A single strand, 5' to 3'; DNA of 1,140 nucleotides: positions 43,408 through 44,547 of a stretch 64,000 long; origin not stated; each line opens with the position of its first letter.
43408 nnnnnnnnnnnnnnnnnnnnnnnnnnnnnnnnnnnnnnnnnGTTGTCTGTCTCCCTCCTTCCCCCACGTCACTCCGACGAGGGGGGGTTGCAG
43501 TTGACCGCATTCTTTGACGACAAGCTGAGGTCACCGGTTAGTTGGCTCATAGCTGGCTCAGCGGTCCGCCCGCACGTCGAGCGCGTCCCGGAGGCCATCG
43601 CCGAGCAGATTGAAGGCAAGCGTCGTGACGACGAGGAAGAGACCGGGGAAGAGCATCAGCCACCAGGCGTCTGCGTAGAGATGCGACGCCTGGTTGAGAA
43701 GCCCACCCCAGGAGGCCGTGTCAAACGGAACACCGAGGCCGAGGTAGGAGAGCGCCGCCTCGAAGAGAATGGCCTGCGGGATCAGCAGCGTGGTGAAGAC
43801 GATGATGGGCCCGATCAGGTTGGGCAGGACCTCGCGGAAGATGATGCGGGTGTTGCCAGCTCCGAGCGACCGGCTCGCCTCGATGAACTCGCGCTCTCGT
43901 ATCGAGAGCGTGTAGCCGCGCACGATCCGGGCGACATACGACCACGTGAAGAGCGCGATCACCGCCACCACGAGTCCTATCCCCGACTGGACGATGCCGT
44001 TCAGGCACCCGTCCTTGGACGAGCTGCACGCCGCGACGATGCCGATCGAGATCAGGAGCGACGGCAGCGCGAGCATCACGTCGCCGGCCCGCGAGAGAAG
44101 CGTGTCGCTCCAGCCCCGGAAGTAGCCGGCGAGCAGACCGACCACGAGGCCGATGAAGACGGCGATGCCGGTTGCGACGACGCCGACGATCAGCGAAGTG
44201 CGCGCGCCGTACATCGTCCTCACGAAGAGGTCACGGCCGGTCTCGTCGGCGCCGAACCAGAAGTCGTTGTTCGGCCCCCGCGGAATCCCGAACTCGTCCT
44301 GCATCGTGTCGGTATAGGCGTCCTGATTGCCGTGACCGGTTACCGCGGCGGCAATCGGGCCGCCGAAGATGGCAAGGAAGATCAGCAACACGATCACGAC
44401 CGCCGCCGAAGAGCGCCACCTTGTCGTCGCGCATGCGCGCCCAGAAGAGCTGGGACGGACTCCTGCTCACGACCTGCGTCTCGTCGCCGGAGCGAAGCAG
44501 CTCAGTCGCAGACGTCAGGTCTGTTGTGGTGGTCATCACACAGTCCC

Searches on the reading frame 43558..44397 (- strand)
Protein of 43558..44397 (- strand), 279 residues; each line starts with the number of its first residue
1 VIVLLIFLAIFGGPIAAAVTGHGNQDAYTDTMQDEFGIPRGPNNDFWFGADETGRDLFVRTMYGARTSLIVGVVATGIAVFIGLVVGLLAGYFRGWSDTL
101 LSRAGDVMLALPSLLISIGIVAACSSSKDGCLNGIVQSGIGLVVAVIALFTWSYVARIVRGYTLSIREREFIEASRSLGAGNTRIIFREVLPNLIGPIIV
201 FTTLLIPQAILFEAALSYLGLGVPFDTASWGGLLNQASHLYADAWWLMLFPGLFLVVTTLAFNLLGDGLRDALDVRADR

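Call 4: search_protein_families(library=pfam, proteins=[window:43558-44397:-])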
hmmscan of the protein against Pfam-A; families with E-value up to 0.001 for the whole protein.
window:43558-44397:- (279 aa): 1 family
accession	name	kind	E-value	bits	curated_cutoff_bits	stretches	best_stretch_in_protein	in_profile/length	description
PF00528.27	BPD_transp_1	-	3e-30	105.8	26.4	1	83-277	1-182/184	Binding-protein-dependent transport system inner membrane component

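Call 60: search_protein_families(library=pfam, proteins=[window:43558-44397:-])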
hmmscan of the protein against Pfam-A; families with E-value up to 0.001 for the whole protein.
window:43558-44397:- (279 aa): 1 family
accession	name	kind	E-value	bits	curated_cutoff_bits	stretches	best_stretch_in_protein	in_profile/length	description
PF00528.27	BPD_transp_1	-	3e-30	105.8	26.4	1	83-277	1-182/184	Binding-protein-dependent transport system inner membrane component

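Call 61: search_protein_families(library=ncbifam, proteins=[window:43558-44397:-], max_evalue=0.01)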
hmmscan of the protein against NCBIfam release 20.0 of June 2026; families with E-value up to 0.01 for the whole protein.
window:43558-44397:- (279 aa): 32 families (the best 25 are shown)
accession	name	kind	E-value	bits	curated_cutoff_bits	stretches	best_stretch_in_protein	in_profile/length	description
NF045476.1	Opp4C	equivalog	1.5e-77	260.6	350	1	31-275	42-277/278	oligopeptide ABC transporter permease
NF045474.1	Opp2C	equivalog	1.3e-63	214.7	300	1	26-274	3-236/236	nickel transporter permease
NF011662.0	PRK15082.1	equivalog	6.2e-61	206.4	484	1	2-278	46-301/303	glutathione ABC transporter permease GsiD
NF045473.1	Opp1C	equivalog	4.3e-58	196.8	350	1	3-276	15-266/267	nickel/cobalt ABC transporter permease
TIGR02790.1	nickel_nikC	equivalog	1.1e-57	195.6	358.45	1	26-274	25-258/258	nickel ABC transporter permease subunit NikC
NF045475.1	Opp3C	equivalog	8.6e-57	192.7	450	1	42-276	104-326/328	oligopeptide ABC transporter permease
NF008160.0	PRK10913.1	equivalog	4.4e-56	190.5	483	1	2-276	39-297/300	dipeptide ABC transporter permease DppC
NF011935.0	PRK15406.1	equivalog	1.3e-53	182.8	433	1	23-276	59-300/302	oligopeptide ABC transporter permease OppC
NF007376.0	PRK09881.1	equivalog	6e-51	173.2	434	1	41-277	69-293/298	D,D-dipeptide ABC transporter permease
NF007738.0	PRK10417.1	equivalog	1.9e-50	171.9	335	1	40-275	46-269/277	nickel ABC transporter permease subunit NikC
NF043080.1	MMSYN1_0166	equivalog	1.7e-44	152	370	1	4-277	44-305/307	oligopeptide ABC transporter permease OppC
NF047573.1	opine_perm_CntC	exception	2.7e-43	148.3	440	1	5-276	17-270/271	staphylopine uptake ABC transporter permease subunit CntC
NF011691.0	PRK15111.1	equivalog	7.9e-30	104.4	379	1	40-274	70-292/296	putrescine export ABC transporter permease SapC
NF011596.0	PRK15021.1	subfamily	7.3e-27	94.3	439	1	37-275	112-337/341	microcin C ABC transporter permease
NF045470.1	Opp2B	equivalog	5.3e-09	35.7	350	1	62-222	88-255/300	nickel ABC transporter permease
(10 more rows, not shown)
